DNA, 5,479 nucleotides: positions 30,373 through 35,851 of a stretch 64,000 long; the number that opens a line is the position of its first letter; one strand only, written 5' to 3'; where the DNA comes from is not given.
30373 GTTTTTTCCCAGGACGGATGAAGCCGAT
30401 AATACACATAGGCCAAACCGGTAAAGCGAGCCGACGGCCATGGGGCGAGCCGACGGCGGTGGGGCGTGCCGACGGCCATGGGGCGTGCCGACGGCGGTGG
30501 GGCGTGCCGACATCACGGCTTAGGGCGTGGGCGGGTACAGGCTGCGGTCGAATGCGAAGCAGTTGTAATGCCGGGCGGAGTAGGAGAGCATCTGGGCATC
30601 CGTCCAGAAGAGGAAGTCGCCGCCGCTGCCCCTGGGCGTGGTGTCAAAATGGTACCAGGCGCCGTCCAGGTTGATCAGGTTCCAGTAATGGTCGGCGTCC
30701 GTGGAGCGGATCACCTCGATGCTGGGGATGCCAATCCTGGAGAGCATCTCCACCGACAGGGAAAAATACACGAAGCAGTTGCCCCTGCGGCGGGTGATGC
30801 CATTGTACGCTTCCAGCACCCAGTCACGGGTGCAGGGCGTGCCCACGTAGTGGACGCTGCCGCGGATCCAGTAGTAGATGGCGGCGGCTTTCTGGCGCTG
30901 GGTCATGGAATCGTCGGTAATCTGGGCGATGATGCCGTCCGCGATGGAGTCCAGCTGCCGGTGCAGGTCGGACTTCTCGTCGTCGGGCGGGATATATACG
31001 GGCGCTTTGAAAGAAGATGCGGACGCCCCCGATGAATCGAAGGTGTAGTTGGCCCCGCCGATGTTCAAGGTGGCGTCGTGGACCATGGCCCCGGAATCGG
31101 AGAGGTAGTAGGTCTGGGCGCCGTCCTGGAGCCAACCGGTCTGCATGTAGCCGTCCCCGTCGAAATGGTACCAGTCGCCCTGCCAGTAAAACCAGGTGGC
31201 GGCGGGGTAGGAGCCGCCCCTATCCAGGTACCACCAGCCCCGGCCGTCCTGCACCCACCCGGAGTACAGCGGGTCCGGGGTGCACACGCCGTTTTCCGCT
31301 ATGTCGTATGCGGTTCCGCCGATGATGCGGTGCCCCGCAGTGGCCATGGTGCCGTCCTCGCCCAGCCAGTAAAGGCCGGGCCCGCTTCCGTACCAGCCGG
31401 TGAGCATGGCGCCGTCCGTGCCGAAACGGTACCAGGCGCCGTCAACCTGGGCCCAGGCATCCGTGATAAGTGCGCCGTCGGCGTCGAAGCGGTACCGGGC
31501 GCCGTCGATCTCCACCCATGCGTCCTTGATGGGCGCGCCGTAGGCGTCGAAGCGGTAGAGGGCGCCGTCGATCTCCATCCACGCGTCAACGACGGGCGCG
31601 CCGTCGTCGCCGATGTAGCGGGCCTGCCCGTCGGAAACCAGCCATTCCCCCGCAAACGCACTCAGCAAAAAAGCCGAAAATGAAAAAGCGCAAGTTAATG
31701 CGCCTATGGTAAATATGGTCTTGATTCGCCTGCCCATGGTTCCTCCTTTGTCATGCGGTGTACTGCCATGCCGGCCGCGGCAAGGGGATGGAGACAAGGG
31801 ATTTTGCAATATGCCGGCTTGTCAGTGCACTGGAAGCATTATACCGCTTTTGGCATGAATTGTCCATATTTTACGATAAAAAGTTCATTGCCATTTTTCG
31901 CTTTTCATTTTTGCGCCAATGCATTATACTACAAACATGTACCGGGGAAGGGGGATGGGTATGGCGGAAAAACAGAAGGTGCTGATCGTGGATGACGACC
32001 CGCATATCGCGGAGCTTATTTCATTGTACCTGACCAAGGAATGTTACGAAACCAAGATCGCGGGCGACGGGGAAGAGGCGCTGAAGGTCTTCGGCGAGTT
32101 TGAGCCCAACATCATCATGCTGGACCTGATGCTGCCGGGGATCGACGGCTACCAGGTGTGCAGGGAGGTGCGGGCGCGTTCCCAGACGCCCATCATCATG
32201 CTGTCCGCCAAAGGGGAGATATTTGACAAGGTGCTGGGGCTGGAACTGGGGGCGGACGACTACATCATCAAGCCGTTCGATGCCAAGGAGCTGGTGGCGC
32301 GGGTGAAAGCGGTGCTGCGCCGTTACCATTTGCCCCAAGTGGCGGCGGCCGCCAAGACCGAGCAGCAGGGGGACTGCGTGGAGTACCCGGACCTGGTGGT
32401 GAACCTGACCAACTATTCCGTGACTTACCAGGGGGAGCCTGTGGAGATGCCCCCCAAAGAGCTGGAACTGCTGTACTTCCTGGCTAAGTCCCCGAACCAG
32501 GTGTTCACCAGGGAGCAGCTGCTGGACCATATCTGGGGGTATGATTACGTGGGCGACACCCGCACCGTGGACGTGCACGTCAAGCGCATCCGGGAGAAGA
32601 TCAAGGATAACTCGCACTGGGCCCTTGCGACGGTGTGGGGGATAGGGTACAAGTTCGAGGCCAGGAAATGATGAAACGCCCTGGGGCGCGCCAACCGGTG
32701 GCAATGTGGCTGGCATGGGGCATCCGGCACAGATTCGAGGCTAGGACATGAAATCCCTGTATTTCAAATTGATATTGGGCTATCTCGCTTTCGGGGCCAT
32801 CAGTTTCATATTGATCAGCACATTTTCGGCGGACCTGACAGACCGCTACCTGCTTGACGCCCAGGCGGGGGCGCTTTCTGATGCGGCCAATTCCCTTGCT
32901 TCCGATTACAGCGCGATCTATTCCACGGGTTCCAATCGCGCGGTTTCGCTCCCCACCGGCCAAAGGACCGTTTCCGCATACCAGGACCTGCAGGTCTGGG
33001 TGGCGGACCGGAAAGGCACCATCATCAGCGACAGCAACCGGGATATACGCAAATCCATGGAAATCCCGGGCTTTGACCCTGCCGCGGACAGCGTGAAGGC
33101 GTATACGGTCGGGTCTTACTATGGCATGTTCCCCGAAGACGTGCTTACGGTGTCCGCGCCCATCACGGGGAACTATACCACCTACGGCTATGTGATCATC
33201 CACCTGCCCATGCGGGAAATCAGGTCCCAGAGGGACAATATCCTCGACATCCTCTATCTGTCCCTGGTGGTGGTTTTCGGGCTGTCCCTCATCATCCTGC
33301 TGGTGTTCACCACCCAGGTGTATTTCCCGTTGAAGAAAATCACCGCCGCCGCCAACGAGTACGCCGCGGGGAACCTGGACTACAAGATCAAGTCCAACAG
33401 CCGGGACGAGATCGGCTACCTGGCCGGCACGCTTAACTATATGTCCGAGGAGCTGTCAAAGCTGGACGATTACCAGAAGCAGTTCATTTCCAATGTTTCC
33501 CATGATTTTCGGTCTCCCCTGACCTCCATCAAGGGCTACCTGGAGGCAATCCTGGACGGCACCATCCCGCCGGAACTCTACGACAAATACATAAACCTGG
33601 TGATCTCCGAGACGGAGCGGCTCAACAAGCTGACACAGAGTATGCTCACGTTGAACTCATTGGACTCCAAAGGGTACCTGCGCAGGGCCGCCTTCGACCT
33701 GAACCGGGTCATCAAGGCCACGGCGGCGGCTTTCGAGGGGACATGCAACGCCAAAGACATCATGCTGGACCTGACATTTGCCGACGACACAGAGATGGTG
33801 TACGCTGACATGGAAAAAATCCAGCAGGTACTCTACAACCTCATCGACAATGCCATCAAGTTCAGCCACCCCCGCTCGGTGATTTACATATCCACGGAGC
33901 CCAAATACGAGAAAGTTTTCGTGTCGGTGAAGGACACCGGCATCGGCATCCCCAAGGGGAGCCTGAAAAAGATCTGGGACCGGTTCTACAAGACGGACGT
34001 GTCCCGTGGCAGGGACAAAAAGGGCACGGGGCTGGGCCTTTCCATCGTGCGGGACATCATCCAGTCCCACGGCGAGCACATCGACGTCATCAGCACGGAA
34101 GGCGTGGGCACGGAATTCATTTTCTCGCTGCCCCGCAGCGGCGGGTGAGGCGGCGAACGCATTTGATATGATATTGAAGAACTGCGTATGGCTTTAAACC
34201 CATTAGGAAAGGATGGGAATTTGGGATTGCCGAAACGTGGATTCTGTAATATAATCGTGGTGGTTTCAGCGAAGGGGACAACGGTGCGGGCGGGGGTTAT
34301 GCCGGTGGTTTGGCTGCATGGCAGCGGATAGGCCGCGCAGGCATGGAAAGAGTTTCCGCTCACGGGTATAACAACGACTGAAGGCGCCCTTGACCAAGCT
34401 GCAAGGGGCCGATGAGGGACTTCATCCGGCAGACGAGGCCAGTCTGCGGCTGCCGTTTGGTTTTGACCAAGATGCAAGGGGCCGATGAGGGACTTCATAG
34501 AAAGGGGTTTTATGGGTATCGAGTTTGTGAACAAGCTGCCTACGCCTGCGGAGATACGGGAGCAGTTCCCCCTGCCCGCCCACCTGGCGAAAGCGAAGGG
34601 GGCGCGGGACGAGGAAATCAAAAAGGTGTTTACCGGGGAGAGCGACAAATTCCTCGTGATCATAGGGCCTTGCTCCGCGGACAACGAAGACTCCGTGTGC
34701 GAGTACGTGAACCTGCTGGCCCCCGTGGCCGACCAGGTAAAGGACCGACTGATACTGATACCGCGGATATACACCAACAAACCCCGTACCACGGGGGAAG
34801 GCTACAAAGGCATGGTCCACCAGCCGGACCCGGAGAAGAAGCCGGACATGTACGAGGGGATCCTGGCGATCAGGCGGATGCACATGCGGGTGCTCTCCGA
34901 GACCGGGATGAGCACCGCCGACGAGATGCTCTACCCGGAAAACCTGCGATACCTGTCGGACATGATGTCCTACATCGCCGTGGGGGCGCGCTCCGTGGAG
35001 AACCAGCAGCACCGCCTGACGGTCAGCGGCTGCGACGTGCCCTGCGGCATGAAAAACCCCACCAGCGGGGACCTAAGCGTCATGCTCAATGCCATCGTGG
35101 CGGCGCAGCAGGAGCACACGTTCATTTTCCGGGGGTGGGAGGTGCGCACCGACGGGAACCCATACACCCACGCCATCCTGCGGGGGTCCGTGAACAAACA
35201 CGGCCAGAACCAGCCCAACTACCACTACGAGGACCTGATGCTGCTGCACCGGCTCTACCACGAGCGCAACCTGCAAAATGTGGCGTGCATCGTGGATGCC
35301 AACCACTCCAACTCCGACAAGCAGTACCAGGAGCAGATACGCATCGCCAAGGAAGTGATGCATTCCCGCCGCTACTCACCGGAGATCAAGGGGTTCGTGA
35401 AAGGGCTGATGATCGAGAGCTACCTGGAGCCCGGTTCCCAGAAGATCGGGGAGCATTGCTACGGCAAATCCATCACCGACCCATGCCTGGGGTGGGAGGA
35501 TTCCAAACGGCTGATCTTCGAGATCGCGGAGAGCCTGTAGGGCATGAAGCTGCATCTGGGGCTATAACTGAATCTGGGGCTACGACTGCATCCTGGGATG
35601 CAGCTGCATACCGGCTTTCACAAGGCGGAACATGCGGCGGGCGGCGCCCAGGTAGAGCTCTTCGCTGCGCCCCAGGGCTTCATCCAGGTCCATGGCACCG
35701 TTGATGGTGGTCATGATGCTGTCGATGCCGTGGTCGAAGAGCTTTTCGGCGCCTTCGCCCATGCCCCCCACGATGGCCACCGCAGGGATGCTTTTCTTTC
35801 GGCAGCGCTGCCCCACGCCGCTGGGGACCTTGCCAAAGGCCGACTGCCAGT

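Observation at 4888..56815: Intergenic spacers across the window are filled by tandem duplications anchored on the stop codon of the adjacent gene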

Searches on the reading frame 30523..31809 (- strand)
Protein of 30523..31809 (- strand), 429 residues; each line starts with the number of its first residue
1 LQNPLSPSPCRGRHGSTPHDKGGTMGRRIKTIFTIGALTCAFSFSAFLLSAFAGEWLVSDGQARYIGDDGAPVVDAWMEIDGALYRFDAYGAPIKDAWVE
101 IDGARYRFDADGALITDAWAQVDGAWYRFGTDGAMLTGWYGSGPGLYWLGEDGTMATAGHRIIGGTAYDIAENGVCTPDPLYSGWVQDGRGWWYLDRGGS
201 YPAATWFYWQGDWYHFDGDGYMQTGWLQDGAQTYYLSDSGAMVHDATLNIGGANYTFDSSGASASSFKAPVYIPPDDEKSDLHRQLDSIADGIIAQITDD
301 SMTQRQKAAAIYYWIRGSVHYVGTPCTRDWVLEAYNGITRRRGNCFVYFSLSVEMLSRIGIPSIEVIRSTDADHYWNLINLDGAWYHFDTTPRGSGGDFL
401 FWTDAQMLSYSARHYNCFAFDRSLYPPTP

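Call 25: search_protein_families(library=pfam, proteins=[window:30523-31809:-])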
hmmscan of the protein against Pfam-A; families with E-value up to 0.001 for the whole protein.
window:30523-31809:- (429 aa): 3 families
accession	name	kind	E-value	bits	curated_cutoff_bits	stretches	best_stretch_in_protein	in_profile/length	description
PF01473.26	Choline_bind_1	-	1.3e-16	60.4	20.5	0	224-242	1-19/19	Putative cell wall binding repeat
PF19127.6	Choline_bind_3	-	1.8e-16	60.3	27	2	211-244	9-44/47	Choline-binding repeat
PF01841.26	Transglut_core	-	1e-09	39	23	1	294-389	4-107/108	Transglutaminase-like superfamily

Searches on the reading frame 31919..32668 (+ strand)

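Call 25: search_protein_families(library=pfam, proteins=[window:31919-32668:+])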
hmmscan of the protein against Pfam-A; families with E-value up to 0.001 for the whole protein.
window:31919-32668:+ (250 aa): 2 families
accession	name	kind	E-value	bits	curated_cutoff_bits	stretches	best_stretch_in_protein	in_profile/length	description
PF00072.30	Response_reg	-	1.9e-30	105.7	30.2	1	21-130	1-111/111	Response regulator receiver domain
PF00486.34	Trans_reg_C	-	2.6e-27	95.1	26.2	1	172-246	1-77/77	Transcriptional regulatory protein, C terminal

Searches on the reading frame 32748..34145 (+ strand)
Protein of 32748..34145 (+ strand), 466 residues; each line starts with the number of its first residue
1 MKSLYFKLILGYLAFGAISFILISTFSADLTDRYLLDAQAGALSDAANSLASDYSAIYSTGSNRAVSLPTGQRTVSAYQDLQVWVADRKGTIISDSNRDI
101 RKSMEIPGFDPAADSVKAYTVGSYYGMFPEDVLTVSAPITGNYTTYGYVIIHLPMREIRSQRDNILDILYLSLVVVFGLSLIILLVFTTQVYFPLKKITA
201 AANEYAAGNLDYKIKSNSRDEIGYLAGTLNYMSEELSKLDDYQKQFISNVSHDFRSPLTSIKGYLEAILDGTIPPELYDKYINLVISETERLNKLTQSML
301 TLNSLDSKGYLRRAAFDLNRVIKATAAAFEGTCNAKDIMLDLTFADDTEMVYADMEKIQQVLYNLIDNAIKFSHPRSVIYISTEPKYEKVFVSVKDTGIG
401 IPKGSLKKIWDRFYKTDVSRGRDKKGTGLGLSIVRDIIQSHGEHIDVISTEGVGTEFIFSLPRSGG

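Call 25: search_protein_families(library=pfam, proteins=[window:32748-34145:+])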
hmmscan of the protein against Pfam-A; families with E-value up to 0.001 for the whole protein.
window:32748-34145:+ (466 aa): 4 families
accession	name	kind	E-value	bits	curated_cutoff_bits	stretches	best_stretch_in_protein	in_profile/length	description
PF02518.31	HATPase_c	-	5e-27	95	26.4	1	354-463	2-109/111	Histidine kinase-, DNA gyrase B-, and HSP90-like ATPase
PF00512.31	HisKA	-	3.4e-16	59.5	26.9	1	243-307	2-65/66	His Kinase A (phospho-acceptor) domain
PF00672.30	HAMP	-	2.2e-10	41.1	25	1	194-237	9-52/53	HAMP domain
PF14501.12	HATPase_c_5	-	1e-05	25.8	22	1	357-451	5-92/102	GHKL domain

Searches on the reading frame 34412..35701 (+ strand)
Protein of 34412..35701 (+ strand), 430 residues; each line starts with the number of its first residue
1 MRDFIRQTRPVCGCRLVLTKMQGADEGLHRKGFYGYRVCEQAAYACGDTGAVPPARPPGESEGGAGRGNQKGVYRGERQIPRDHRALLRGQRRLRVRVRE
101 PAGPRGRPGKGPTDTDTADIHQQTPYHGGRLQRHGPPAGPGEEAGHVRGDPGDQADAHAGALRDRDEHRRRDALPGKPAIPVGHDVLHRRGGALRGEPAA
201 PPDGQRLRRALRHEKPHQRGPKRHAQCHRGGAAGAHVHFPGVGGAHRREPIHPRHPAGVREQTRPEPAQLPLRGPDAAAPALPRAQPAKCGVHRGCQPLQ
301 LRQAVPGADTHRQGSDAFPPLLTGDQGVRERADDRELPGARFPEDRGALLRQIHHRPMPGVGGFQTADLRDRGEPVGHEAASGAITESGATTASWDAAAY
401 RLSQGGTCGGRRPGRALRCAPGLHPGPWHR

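Call 25: search_protein_families(library=pfam, proteins=[window:34485-35537:+])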
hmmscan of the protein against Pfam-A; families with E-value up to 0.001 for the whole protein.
window:34485-35537:+ (351 aa): 1 family
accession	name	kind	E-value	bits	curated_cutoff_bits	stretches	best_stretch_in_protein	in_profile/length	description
PF00793.26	DAHP_synth_1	-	1.7e-48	165.3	25.5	1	47-342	9-267/270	DAHP synthetase I family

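Call 27: search_protein_families(library=pfam, proteins=[window:34412-35701:+])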
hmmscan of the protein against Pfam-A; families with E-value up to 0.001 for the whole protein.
window:34412-35701:+ (430 aa): 0 families
